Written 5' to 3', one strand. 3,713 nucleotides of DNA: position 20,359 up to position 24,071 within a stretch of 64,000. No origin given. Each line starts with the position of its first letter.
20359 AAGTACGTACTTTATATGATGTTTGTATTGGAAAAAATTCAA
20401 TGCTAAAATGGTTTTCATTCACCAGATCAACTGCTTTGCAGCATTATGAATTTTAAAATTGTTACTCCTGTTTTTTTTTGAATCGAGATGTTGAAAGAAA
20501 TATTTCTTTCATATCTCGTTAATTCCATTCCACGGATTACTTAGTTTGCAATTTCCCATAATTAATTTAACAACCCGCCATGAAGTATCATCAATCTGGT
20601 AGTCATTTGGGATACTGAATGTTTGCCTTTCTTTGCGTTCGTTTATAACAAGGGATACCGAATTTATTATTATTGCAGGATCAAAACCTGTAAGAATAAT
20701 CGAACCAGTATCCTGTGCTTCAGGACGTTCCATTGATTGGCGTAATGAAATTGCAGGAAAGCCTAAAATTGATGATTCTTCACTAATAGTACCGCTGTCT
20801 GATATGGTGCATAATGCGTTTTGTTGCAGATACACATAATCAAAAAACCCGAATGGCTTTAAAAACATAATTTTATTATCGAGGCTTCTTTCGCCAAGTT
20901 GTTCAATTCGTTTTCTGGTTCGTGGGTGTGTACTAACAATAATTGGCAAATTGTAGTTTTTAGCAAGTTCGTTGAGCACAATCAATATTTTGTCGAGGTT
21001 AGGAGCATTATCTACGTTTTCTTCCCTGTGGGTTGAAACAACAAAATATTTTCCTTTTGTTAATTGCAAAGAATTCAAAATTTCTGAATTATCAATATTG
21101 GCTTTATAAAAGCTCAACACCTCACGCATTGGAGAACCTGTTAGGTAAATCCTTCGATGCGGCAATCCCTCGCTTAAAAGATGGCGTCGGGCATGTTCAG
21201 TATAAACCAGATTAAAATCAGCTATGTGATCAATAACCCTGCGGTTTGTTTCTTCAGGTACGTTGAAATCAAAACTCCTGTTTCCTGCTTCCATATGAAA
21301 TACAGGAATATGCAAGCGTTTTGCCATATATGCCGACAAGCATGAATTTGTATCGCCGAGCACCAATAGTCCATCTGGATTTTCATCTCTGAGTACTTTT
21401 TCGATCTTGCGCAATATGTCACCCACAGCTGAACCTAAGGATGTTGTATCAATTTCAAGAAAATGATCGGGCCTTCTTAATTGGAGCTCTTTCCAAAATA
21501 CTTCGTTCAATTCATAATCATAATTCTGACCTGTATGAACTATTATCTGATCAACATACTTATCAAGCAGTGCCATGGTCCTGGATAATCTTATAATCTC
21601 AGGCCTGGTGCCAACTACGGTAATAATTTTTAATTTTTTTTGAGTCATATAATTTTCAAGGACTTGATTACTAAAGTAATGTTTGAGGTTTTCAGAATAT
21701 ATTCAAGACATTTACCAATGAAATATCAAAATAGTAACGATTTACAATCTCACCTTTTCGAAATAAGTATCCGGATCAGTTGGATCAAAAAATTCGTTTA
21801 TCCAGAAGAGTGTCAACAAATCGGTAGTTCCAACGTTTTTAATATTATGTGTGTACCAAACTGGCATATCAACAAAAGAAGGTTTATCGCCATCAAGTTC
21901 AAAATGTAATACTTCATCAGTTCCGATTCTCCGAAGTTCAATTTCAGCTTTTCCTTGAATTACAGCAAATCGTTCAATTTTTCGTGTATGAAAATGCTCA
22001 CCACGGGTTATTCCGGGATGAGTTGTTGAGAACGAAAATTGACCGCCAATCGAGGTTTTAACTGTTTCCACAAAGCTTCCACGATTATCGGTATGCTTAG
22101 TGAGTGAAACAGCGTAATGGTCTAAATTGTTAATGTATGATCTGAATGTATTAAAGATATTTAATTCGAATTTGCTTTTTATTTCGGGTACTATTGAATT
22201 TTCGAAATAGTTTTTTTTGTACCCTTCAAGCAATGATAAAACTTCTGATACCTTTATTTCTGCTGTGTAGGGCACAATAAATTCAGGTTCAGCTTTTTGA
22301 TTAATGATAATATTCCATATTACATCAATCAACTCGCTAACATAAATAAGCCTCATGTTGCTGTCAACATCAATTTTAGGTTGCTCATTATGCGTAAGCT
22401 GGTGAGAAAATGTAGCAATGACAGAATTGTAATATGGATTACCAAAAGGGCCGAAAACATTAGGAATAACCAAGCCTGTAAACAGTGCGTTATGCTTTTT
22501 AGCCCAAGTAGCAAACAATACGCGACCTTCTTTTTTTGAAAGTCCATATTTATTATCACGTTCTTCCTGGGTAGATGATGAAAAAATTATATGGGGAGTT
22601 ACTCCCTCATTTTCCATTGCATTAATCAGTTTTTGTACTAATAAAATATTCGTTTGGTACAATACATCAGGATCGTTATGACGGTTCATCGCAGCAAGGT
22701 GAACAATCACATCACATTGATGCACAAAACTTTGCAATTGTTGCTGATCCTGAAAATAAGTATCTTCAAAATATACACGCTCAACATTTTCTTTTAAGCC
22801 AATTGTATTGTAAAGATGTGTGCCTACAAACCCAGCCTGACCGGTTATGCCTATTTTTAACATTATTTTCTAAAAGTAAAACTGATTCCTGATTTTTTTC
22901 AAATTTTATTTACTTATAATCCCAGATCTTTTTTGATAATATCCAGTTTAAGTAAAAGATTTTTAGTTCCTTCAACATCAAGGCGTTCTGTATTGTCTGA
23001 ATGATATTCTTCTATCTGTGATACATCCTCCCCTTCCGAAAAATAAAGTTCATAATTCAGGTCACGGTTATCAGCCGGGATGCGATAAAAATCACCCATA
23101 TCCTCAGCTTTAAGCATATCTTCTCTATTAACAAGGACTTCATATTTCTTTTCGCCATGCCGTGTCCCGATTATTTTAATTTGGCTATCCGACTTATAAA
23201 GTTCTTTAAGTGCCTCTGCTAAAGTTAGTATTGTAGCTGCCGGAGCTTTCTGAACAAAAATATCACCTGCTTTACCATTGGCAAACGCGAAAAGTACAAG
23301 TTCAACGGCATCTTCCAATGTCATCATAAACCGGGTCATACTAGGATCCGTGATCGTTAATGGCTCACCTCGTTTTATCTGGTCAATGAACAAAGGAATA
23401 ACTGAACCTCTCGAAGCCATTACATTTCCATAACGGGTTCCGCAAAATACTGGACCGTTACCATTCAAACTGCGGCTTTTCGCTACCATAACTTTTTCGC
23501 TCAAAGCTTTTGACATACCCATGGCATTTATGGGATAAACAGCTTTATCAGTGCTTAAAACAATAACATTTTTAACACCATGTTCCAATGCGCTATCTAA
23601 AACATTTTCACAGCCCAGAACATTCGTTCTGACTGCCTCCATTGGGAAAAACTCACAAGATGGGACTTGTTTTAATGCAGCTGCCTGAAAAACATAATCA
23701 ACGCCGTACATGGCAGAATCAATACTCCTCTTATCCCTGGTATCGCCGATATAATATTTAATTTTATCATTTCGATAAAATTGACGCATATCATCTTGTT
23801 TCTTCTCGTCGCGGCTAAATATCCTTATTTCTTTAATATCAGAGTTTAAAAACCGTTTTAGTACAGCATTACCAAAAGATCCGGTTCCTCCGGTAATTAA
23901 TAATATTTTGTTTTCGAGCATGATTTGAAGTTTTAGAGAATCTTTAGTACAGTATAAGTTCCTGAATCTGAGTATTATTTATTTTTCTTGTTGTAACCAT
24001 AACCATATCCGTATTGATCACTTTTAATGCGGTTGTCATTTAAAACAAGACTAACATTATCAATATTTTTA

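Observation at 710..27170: A 21-gene, single-strand glycan locus combining parts of different export routes, with no flippase or initiating transferase in view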

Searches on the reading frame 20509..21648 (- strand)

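Call 4: search_protein_families(library=pfam, proteins=[window:20509-21648:-], max_evalue=0.01)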
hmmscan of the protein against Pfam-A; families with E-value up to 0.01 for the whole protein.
window:20509-21648:- (379 aa): 1 family
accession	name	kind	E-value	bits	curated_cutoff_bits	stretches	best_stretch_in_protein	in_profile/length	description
PF02350.25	Epimerase_2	-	2.4e-92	309.9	30.6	1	30-363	7-346/347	UDP-N-acetylglucosamine 2-epimerase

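Call 9: search_protein_families(library=ncbifam, proteins=[window:20509-21648:-], max_evalue=0.01)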
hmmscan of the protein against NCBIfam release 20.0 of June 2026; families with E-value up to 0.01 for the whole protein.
window:20509-21648:- (379 aa): 3 families
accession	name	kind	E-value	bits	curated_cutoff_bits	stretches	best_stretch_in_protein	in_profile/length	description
TIGR00236.1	wecB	equivalog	1.5e-72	244.8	210.15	1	6-362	1-361/366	non-hydrolyzing UDP-N-acetylglucosamine 2-epimerase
TIGR03568.1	NeuC_NnaA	equivalog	4.2e-22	78.5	235.9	1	7-363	2-365/365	UDP-N-acetylglucosamine 2-epimerase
NF010135.0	PRK13609.1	equivalog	3.1e-05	23.1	500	1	127-303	136-300/388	diglucosyl diacylglycerol synthase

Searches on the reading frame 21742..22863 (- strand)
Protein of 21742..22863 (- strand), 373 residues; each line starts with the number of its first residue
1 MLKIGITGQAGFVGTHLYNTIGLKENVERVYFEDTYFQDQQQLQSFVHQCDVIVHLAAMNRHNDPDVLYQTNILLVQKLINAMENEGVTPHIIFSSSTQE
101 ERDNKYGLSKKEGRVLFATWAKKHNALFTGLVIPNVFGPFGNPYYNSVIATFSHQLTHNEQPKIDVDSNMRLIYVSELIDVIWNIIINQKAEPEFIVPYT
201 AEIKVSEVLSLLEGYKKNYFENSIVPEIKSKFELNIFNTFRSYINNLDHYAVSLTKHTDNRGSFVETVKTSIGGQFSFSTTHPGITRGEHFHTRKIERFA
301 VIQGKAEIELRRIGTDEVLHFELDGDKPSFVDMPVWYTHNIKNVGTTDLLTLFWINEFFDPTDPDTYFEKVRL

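Call 4: search_protein_families(library=pfam, proteins=[window:21742-22863:-], max_evalue=0.01)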
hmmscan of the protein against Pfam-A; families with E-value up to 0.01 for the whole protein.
window:21742-22863:- (373 aa): 8 families
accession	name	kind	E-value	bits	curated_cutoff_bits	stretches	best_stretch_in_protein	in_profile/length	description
PF14667.12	Polysacc_synt_C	-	2e-50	170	28.7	1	257-367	1-111/111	Polysaccharide biosynthesis C-terminal domain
PF01370.27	Epimerase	-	3.5e-17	63.1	20.9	1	6-191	3-230/240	NAD dependent epimerase/dehydratase family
PF16363.11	GDP_Man_Dehyd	-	7.8e-08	32.6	27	1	28-208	52-258/332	GDP-mannose 4,6 dehydratase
PF02719.21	Polysacc_synt_2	-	1.3e-05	25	20.2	1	38-164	64-194/293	Polysaccharide biosynthesis protein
PF13460.12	NAD_binding_10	-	0.00032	21.1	27.2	1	37-125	48-126/184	NAD(P)H-binding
PF01073.25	3Beta_HSD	-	0.00046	19.7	22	1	37-107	54-126/280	3-beta hydroxysteroid dehydrogenase/isomerase family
PF07993.18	NAD_binding_4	-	0.00078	19.1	20.1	0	40-98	79-138/258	Male sterility protein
PF04321.23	RmlD_sub_bind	-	0.0012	18.5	27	1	3-88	2-94/287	RmlD substrate binding domain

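Call 9: search_protein_families(library=ncbifam, proteins=[window:21742-22863:-], max_evalue=0.01)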
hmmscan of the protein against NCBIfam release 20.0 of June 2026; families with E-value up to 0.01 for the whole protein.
window:21742-22863:- (373 aa): 7 families
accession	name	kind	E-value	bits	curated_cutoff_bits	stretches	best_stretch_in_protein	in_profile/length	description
NF047837.1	UDPAcbARedWbcJ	equivalog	1.4e-77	261.1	500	1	3-370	2-367/372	UDP-2-acetamido-2,6-beta-L-arabino-hexul-4-ose reductase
TIGR03466.1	HpnA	hypoth_equivalog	1.5e-05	24.1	367.65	1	36-98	51-114/327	hopanoid-associated sugar epimerase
NF043036.1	ErythonDh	equivalog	9.7e-05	21.7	325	1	27-97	51-125/321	D-erythronate dehydrogenase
TIGR03589.1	PseB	equivalog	0.00016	20.8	407.75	1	37-160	62-187/324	UDP-N-acetylglucosamine 4,6-dehydratase (inverting)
TIGR01179.1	galE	equivalog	0.00044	19.2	262.3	1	24-98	43-122/332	UDP-glucose 4-epimerase GalE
NF041293.1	G6PDh_Azf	equivalog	0.0012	18.3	400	1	37-98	55-116/252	NAD-dependent glucose-6-phosphate dehydrogenase Azf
TIGR01214.1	rmlD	equivalog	0.0016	17.6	224.05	1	3-87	1-92/285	dTDP-4-dehydrorhamnose reductase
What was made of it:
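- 21742..22863 (-): FnlB/CapF/WbcJ-type reductase. Epimerase domain plus PF14667 over the C-terminal part (calls 4, 9).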

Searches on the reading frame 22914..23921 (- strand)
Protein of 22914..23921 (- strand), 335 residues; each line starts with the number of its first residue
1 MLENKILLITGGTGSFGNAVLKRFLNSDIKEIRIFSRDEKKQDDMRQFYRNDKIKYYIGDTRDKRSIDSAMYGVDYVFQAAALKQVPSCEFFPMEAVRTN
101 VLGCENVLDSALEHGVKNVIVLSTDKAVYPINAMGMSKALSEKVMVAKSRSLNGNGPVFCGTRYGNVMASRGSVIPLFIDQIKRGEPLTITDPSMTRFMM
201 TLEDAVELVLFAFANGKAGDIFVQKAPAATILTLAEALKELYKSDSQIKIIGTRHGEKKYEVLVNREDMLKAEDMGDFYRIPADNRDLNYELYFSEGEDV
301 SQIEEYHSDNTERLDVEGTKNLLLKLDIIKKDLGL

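Call 4: search_protein_families(library=pfam, proteins=[window:22914-23921:-], max_evalue=0.01)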
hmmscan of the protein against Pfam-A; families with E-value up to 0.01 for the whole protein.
window:22914-23921:- (335 aa): 13 families
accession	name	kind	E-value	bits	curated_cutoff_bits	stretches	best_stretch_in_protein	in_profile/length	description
PF02719.21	Polysacc_synt_2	-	9.8e-103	343.8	20.2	1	7-281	1-291/293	Polysaccharide biosynthesis protein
PF01370.27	Epimerase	-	1.6e-21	77.3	20.9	1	8-222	2-237/240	NAD dependent epimerase/dehydratase family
PF08485.16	Polysacc_syn_2C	-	9.2e-21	73.7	25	1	284-330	1-48/48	Polysaccharide biosynthesis protein C-terminal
PF01073.25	3Beta_HSD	-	8.1e-18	64.9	22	1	8-130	1-122/280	3-beta hydroxysteroid dehydrogenase/isomerase family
PF16363.11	GDP_Man_Dehyd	-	2.7e-13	50.5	27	1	8-267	1-296/332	GDP-mannose 4,6 dehydratase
PF13460.12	NAD_binding_10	-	4.3e-11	43.5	27.2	1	11-128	1-102/184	NAD(P)H-binding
PF05368.20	NmrA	-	5.1e-09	36.6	27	1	4-214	2-204/298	NmrA-like family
PF04321.23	RmlD_sub_bind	-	4.8e-06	26.3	27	1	7-126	3-103/287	RmlD substrate binding domain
PF07993.18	NAD_binding_4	-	1.1e-05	25.2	20.1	1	9-138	1-150/258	Male sterility protein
PF08659.16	KR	-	0.00047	20.5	22.6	1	8-67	4-68/180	KR domain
PF03807.23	F420_oxidored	-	0.004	18.2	21.6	0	9-50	5-45/94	NADP oxidoreductase coenzyme F420-dependent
PF00106.31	adh_short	-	0.0071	16.3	26.6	0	5-74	1-71/195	short chain dehydrogenase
PF01488.26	Shikimate_DH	-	0.0099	16.4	24.3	0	3-56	12-63/138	Shikimate / quinate 5-dehydrogenase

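Call 9: search_protein_families(library=ncbifam, proteins=[window:22914-23921:-], max_evalue=0.01)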
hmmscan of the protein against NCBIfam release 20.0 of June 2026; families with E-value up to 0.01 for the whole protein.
window:22914-23921:- (335 aa): 33 families (the best 25 are shown)
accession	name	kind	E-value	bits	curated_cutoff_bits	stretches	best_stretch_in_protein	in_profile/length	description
TIGR04130.1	FnlA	equivalog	8.7e-166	550.8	730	1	1-330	1-332/337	UDP-N-acetylglucosamine 4,6-dehydratase/5-epimerase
TIGR03589.1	PseB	equivalog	1.5e-96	323.1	407.75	1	1-321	1-322/324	UDP-N-acetylglucosamine 4,6-dehydratase (inverting)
TIGR04180.1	EDH_00030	hypoth_equivalog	6.6e-15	54.9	475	1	8-126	2-123/297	NAD-dependent 4,6-dehydratase LegB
TIGR03466.1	HpnA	hypoth_equivalog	1e-13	50.9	367.65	1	7-126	3-115/327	hopanoid-associated sugar epimerase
TIGR01181.1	dTDP_gluc_dehyt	equivalog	4.3e-10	39.2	365.1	1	7-258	2-278/321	dTDP-glucose 4,6-dehydratase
NF041293.1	G6PDh_Azf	equivalog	6.4e-10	38.9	400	1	6-129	4-120/252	NAD-dependent glucose-6-phosphate dehydrogenase Azf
TIGR01179.1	galE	equivalog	7.7e-10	38.1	262.3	1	7-132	2-128/332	UDP-glucose 4-epimerase GalE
NF052578.1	StrlDmthSdmBMthl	equivalog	8.6e-10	38.9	600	1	8-137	4-125/328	sterol demethylase protein SdmB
TIGR02622.1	CDP_4_6_dhtase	equivalog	2.1e-09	37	278.45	1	3-127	3-132/352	CDP-glucose 4,6-dehydratase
NF042423.1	oxyalk_red_Shew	equivalog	1.2e-08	34.4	580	1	6-125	10-119/331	2-alkyl-3-oxoalkanoate reductase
NF042422.1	oxyalk_red_OleD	equivalog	4.3e-08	32.9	580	1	7-126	3-112/329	2-alkyl-3-oxoalkanoate reductase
TIGR02197.1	heptose_epim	equivalog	3.2e-07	29.8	274.6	1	7-251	1-269/316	ADP-glyceromanno-heptose 6-epimerase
NF011728.1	PRK15181.1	equivalog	3.8e-06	26.1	760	1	2-118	13-135/348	Vi polysaccharide biosynthesis UDP-N-acetylglucosaminuronic acid C-4 epimerase TviC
NF047837.1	UDPAcbARedWbcJ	equivalog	8.1e-06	25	500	1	64-246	37-219/372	UDP-2-acetamido-2,6-beta-L-arabino-hexul-4-ose reductase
NF004849.1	PRK06200.1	equivalog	1.2e-05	24.5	330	1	2-70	4-70/269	3-(cis-5,6-dihydroxycyclohexa-1,3-dien-1-yl)propanoate dehydrogenase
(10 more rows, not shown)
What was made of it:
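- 22914..23921 (-): FnlA/CapE-type UDP-GlcNAc 4,6-dehydratase/5-epimerase. Polysacc_synt_2 at 1e-102 (calls 4, 9).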
